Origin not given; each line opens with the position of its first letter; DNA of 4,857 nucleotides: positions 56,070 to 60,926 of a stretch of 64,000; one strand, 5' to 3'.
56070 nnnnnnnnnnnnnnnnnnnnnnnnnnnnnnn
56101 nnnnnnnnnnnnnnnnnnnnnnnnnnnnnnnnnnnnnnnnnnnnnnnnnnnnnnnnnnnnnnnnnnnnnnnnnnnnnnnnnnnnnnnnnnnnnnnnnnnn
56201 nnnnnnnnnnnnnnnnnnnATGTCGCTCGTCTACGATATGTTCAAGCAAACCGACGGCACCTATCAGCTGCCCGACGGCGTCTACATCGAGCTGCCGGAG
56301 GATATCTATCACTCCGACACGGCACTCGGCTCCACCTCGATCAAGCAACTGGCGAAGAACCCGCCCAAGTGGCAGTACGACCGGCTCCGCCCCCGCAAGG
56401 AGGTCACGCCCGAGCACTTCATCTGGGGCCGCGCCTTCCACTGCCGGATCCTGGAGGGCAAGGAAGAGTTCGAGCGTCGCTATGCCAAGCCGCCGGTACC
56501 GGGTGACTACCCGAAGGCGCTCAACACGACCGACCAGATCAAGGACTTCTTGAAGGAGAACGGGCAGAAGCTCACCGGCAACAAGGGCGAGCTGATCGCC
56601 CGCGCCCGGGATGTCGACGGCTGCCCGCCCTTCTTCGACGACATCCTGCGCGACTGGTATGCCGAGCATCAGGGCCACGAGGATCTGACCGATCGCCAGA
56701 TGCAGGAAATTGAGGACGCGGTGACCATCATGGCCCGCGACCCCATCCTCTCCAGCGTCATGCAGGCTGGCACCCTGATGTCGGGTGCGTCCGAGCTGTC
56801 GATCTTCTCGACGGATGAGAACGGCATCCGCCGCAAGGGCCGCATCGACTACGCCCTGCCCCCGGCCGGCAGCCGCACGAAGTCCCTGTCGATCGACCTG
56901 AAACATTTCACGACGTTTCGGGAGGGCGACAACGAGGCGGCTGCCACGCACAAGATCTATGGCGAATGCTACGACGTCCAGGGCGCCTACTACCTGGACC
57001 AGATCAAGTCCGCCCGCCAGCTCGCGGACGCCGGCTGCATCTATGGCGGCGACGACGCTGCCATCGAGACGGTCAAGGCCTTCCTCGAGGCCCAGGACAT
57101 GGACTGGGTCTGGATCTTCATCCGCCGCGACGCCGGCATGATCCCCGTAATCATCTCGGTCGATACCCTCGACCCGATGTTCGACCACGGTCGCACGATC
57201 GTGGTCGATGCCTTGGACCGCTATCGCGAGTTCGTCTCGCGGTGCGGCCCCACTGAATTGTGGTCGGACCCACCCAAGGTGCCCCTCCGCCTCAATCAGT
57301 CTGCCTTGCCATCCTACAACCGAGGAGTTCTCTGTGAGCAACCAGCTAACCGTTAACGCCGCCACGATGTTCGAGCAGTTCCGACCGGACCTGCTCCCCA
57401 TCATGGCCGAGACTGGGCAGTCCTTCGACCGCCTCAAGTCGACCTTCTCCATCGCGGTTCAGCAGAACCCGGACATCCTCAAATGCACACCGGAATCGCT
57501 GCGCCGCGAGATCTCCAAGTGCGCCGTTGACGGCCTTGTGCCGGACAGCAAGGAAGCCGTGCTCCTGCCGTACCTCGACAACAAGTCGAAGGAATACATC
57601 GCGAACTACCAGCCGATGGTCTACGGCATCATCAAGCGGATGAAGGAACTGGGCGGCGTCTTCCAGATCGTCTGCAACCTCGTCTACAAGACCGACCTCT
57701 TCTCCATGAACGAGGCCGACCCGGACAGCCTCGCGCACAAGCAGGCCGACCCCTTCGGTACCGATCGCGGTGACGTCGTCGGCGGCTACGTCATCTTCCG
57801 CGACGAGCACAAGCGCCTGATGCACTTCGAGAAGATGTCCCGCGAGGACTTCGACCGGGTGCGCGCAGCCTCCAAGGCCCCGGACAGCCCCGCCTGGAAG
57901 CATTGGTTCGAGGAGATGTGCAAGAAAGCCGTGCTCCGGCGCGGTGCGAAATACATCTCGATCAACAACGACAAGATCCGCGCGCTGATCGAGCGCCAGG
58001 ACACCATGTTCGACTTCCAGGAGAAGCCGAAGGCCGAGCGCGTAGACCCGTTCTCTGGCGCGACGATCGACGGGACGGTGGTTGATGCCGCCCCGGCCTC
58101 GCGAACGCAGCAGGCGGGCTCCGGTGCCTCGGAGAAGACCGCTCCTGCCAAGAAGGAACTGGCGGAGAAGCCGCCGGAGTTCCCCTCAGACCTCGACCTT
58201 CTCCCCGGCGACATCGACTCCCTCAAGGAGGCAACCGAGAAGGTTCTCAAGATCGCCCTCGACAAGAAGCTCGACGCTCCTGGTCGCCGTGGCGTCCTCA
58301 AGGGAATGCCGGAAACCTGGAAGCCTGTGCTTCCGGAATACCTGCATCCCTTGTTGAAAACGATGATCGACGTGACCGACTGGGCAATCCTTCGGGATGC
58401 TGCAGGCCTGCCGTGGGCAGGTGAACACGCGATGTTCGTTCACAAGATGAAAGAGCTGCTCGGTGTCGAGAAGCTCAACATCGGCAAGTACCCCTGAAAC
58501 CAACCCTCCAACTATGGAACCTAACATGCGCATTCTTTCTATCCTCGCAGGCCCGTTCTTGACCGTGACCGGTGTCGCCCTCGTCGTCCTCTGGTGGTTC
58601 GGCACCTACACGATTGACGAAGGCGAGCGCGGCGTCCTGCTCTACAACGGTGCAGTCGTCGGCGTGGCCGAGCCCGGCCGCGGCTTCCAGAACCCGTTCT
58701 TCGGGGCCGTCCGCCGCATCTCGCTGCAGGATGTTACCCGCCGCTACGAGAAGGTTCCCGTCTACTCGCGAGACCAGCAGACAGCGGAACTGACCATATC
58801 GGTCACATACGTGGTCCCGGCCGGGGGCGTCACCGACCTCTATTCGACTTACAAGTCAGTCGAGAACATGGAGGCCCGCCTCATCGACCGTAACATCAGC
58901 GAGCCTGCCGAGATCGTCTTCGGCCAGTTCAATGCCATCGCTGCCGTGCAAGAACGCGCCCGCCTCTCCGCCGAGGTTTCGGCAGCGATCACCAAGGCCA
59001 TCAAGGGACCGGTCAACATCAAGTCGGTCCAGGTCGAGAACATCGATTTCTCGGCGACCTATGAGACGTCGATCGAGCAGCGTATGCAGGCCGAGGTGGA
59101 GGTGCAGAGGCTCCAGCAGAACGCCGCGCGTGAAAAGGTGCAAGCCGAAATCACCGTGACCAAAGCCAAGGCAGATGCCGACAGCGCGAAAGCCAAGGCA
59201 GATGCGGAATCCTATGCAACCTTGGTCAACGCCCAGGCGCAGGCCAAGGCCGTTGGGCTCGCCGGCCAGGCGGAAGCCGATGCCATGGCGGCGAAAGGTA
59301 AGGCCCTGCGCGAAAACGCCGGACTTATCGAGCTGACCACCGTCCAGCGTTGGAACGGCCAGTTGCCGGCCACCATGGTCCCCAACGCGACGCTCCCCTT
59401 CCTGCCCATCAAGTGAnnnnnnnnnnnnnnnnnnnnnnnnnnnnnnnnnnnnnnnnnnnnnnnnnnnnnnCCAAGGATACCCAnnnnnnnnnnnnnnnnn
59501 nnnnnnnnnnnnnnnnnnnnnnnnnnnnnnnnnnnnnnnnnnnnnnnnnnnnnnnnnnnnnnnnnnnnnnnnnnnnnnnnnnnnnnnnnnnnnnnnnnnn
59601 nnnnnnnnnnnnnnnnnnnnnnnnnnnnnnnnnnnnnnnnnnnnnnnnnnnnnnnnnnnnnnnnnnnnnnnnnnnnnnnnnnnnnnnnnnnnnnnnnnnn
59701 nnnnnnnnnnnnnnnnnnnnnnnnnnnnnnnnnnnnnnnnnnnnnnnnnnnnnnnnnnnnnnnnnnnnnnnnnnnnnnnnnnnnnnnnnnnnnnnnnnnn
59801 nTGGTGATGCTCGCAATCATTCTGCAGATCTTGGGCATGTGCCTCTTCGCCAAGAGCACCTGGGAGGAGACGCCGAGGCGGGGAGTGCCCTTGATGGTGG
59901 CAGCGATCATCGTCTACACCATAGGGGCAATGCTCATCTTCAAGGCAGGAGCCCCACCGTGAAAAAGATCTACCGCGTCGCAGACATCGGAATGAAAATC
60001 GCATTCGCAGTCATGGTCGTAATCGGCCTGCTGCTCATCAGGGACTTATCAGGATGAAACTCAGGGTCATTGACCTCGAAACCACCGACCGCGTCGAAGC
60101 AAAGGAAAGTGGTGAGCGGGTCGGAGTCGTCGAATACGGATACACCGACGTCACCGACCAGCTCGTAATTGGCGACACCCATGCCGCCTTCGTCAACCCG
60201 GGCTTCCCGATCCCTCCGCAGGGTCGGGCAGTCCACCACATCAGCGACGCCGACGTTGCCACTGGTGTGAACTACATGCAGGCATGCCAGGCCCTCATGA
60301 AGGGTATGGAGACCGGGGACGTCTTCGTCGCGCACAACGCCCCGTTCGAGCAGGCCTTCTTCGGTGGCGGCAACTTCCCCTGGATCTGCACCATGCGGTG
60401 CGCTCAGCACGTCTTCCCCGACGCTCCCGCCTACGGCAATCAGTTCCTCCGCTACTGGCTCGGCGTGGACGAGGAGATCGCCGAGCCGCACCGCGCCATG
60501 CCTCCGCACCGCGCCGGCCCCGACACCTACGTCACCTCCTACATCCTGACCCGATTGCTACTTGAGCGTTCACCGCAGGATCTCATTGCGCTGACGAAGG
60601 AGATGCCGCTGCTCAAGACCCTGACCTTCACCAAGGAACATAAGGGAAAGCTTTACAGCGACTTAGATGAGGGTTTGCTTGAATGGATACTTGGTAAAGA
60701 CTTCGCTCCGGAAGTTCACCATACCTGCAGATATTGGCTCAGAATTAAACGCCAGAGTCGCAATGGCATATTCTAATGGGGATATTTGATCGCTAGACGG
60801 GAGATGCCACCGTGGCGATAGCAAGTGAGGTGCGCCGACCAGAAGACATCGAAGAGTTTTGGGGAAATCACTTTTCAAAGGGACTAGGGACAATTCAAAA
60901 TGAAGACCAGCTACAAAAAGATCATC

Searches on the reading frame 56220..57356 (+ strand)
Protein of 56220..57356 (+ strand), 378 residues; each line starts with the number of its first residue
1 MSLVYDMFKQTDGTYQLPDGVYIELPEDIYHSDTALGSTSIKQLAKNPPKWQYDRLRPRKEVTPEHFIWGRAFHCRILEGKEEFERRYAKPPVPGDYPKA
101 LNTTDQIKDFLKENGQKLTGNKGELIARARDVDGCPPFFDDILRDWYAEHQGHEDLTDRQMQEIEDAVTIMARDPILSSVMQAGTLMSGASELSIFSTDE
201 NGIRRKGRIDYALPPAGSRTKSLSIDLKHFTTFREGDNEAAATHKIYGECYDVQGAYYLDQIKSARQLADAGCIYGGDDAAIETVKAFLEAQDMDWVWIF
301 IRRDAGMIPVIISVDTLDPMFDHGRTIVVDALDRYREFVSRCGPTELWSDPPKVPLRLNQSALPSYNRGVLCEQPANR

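Call 31: search_protein_families(library=pfam, proteins=[window:56220-57356:+], max_evalue=0.01)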
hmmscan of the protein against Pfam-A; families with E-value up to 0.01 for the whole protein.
window:56220-57356:+ (378 aa): 2 families
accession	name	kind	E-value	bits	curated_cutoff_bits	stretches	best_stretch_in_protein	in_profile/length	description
PF12684.13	DUF3799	-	3.5e-05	24.1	26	1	40-264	4-166/233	PDDEXK-like domain of unknown function (DUF3799)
PF02037.33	SAP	-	0.00036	20.5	23.9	1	103-130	6-33/37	SAP domain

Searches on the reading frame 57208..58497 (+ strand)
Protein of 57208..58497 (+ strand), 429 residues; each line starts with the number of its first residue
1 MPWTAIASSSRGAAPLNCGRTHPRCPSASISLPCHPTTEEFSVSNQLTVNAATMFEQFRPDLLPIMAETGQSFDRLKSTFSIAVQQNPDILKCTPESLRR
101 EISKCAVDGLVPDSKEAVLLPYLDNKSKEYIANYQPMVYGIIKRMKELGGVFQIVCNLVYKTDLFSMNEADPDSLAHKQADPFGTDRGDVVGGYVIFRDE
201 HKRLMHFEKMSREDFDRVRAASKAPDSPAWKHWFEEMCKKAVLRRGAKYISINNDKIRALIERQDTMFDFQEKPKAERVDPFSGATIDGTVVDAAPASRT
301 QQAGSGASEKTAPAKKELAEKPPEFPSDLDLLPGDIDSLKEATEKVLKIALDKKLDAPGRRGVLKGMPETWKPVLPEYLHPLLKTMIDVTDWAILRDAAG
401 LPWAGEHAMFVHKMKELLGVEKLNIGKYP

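Call 31: search_protein_families(library=pfam, proteins=[window:57208-58497:+], max_evalue=0.01)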
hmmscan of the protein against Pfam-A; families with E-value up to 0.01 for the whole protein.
window:57208-58497:+ (429 aa): 1 family
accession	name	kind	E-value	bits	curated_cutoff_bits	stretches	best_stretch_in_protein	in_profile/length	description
PF03837.19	RecT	-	1.9e-26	93.3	24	1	83-266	10-187/198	RecT family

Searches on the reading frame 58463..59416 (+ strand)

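Call 31: search_protein_families(library=pfam, proteins=[window:58463-59416:+], max_evalue=0.01)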
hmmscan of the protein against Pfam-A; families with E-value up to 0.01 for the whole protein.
window:58463-59416:+ (317 aa): 1 family
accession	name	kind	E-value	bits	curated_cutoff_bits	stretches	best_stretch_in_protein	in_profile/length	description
PF01145.31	Band_7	-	6.6e-27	95.1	23.6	1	50-224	2-175/176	SPFH domain / Band 7 family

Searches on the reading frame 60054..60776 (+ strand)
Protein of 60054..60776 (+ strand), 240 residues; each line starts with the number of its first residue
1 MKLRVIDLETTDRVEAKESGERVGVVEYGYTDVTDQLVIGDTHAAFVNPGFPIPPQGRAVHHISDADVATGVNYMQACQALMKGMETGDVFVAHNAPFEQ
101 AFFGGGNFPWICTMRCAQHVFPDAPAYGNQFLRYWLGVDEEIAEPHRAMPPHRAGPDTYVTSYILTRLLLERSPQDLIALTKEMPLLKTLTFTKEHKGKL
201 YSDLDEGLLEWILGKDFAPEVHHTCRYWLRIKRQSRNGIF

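Call 31: search_protein_families(library=pfam, proteins=[window:60054-60776:+], max_evalue=0.01)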
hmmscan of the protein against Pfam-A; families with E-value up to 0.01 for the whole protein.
window:60054-60776:+ (240 aa): 1 family
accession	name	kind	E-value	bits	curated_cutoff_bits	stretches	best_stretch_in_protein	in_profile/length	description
PF00929.31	RNase_T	-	3.3e-07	31.4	24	1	5-149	2-154/164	Exonuclease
